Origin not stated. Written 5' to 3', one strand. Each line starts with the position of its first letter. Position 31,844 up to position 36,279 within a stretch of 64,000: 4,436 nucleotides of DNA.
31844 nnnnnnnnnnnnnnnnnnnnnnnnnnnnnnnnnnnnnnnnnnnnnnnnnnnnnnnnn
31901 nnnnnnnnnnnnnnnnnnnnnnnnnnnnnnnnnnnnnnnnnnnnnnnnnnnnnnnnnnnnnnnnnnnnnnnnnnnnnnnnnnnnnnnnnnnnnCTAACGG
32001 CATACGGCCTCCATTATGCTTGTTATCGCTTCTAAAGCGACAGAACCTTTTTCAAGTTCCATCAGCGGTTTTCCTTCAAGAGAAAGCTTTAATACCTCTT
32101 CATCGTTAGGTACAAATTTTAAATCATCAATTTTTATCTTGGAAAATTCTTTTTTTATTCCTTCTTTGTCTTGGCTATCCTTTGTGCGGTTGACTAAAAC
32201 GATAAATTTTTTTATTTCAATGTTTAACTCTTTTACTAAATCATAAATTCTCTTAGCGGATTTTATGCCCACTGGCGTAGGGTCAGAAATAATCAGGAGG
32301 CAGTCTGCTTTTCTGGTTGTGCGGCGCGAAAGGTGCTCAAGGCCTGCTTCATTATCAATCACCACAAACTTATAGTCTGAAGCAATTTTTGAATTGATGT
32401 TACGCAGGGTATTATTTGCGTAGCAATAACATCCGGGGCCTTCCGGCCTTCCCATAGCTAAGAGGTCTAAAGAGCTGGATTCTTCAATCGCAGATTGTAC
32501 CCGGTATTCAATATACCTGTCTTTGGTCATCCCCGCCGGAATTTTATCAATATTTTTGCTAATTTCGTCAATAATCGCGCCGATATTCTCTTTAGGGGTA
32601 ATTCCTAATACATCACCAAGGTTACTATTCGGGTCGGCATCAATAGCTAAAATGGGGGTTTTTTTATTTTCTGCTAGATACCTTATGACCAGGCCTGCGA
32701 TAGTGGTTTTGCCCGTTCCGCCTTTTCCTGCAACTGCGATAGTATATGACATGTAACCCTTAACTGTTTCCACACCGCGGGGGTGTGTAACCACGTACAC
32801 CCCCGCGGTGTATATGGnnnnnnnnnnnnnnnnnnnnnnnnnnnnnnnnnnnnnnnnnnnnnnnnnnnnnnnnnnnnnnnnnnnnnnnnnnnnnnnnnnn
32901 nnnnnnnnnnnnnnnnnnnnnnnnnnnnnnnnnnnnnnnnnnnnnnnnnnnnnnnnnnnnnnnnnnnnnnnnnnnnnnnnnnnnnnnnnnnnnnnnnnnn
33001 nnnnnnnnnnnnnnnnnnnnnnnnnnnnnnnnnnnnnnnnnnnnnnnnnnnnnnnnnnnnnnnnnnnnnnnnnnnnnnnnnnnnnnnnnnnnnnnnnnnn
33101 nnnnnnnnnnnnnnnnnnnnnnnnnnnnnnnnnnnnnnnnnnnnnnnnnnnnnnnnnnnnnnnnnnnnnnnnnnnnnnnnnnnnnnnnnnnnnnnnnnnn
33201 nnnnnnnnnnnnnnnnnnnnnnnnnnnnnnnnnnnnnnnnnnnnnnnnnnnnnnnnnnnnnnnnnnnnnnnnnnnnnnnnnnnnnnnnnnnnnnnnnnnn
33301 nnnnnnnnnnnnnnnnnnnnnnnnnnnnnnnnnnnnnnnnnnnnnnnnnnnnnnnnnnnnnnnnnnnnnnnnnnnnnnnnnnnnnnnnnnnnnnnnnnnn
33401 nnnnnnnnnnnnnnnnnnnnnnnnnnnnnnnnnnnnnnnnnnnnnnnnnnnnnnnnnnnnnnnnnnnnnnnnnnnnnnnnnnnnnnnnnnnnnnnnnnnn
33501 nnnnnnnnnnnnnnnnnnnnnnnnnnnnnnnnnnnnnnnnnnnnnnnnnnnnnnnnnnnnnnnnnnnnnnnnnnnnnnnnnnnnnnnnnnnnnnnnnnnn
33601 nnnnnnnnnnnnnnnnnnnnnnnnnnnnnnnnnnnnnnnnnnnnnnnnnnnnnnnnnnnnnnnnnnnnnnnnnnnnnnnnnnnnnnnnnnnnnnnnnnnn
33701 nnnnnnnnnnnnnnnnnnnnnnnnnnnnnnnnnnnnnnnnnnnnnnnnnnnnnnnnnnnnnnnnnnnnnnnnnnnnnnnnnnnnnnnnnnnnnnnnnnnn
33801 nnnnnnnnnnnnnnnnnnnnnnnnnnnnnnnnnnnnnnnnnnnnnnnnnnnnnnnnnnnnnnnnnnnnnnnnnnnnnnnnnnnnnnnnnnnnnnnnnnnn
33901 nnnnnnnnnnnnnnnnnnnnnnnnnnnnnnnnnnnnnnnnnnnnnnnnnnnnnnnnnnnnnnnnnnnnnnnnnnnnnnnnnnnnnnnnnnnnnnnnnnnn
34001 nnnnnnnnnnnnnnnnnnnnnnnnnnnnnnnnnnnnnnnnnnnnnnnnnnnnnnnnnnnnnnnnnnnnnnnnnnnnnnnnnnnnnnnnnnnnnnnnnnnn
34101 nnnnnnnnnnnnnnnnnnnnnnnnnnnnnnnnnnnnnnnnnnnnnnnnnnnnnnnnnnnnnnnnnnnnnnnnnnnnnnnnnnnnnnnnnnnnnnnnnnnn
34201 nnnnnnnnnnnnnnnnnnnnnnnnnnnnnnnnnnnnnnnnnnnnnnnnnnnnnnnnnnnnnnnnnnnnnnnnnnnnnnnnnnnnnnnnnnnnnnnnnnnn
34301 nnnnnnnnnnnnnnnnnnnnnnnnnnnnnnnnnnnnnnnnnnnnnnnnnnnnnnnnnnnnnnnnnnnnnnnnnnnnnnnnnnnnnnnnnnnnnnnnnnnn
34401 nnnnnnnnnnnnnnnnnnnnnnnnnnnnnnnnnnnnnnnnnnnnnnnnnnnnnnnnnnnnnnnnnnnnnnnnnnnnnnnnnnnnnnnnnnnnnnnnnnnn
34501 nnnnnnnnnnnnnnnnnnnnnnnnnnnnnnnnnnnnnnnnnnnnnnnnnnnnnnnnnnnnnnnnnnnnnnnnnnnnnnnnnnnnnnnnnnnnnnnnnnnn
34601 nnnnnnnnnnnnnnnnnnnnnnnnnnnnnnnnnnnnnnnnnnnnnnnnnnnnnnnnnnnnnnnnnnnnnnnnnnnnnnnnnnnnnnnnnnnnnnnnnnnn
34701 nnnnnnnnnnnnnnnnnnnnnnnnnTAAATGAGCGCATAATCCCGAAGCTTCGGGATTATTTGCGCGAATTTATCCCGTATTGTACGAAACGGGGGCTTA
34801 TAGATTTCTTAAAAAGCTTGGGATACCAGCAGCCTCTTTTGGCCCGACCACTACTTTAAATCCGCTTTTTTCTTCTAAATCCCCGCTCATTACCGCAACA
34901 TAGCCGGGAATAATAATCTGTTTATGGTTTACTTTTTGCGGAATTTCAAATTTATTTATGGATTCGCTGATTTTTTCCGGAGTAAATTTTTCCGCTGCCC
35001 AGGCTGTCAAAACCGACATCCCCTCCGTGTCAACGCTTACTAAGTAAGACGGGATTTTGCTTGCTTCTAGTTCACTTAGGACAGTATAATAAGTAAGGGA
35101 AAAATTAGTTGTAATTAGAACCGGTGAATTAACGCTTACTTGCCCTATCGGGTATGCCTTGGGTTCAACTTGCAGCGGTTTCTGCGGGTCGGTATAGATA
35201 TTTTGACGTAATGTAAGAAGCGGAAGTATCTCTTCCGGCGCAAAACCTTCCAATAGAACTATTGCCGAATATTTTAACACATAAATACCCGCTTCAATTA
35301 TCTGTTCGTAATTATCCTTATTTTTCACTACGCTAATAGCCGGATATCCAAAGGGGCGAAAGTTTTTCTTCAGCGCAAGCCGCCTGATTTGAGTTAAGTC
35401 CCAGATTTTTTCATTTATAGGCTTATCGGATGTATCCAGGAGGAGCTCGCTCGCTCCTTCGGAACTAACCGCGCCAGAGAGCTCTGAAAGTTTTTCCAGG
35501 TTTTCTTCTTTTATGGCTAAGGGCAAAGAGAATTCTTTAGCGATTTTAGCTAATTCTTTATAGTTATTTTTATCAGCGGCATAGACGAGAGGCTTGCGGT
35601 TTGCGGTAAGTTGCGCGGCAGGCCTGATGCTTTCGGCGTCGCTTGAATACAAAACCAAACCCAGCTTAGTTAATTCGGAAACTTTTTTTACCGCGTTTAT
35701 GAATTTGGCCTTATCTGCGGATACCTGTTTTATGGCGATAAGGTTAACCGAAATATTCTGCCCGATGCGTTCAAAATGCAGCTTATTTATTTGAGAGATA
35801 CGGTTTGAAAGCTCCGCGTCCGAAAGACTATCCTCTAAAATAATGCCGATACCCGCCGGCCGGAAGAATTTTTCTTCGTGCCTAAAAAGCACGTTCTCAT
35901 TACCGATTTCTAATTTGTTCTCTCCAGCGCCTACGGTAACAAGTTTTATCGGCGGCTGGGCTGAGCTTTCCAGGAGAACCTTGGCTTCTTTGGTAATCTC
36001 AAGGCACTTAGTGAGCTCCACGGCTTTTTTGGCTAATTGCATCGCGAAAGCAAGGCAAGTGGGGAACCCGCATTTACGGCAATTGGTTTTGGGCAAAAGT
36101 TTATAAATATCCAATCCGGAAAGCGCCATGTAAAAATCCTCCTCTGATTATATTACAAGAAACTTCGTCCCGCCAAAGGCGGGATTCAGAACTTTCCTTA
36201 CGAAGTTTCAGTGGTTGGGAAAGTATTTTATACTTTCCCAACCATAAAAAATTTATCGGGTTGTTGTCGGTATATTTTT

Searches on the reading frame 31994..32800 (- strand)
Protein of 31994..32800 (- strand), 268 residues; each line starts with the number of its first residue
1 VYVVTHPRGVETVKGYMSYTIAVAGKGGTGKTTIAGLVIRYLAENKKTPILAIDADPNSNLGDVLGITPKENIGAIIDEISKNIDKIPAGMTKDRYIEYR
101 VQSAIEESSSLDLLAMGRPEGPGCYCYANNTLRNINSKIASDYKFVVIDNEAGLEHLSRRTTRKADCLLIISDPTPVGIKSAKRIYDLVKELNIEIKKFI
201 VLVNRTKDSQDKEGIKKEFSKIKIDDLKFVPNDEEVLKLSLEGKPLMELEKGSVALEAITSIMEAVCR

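Call 38: search_protein_families(library=pfam, proteins=[window:31994-32800:-], max_evalue=0.00001)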
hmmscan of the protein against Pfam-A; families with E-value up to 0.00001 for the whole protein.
window:31994-32800:- (268 aa): 5 families
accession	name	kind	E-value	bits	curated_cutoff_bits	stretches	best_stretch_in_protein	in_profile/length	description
PF01656.29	CbiA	-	9.9e-16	58.3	25.4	1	21-246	2-125/125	CobQ/CobB/MinD/ParA nucleotide binding domain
PF13614.12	AAA_31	-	1.8e-12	48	27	1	21-198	4-173/177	AAA domain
PF02374.21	ArsA_ATPase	-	1.4e-07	31.5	24.3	1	21-73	4-55/305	Anion-transporting ATPase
PF10609.15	ParA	-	1.8e-06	28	27.1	0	153-266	124-245/246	NUBPL iron-transfer P-loop NTPase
PF00142.24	Fer4_NifH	-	7.6e-06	26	25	0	20-64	2-45/271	4Fe-4S iron sulfur cluster binding proteins, NifH/frxC family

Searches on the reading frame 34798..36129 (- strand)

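Call 38: search_protein_families(library=pfam, proteins=[window:34798-36129:-], max_evalue=0.00001)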
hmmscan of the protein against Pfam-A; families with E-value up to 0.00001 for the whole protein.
window:34798-36129:- (443 aa): 2 families
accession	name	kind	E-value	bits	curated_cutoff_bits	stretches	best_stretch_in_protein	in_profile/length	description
PF03599.22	CdhD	-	2.7e-103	346.2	24.8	1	64-439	2-386/387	CO dehydrogenase/acetyl-CoA synthase delta subunit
PF04060.18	FeS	-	2.4e-12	46.8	23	1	12-42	1-31/33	Putative Fe-S cluster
